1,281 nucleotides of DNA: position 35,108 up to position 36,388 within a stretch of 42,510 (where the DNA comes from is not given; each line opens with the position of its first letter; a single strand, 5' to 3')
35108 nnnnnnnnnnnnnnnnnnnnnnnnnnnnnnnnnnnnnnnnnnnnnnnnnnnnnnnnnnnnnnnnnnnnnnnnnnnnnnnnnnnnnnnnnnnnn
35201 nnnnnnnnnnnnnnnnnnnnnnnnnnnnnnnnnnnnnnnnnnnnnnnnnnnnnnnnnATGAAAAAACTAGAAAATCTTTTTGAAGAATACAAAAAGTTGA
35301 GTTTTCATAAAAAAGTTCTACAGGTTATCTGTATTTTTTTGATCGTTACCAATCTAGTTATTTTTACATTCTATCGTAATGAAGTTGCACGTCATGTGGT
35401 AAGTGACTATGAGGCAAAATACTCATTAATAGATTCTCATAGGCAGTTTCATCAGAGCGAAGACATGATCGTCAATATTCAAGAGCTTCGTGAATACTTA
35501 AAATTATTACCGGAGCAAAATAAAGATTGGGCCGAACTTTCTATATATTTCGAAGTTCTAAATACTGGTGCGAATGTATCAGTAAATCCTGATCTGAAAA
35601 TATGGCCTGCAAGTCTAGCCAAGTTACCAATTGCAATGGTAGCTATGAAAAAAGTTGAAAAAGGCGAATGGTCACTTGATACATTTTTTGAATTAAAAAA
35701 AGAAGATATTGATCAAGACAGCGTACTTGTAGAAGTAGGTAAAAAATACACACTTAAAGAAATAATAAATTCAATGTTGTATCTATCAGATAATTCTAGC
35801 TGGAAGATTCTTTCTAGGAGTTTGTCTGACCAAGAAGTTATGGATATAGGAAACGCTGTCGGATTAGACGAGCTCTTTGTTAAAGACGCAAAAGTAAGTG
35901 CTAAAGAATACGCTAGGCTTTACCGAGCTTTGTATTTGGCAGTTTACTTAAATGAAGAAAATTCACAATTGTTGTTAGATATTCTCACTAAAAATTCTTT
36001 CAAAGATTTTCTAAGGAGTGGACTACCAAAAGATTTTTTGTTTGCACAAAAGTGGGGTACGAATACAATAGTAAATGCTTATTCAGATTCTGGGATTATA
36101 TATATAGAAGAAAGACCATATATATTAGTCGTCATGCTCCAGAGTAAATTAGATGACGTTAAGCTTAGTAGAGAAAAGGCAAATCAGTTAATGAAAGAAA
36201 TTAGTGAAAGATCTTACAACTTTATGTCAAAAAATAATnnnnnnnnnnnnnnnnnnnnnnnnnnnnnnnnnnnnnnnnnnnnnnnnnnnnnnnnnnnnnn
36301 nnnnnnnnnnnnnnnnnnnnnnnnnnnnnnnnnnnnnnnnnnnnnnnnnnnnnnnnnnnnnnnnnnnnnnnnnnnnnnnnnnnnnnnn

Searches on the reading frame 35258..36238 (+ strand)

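Call 41: search_protein_families(library=pfam, proteins=[window:35258-36238:+], max_evalue=0.001)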
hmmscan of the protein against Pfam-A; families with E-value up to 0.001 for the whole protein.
window:35258-36238:+ (327 aa): 2 families
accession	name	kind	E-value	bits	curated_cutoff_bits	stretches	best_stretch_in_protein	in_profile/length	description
PF13354.11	Beta-lactamase2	-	7.3e-36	124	22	1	95-293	1-213/214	Beta-lactamase enzyme family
PF00144.29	Beta-lactamase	-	0.00066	19.4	27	0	97-142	32-77/329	Beta-lactamase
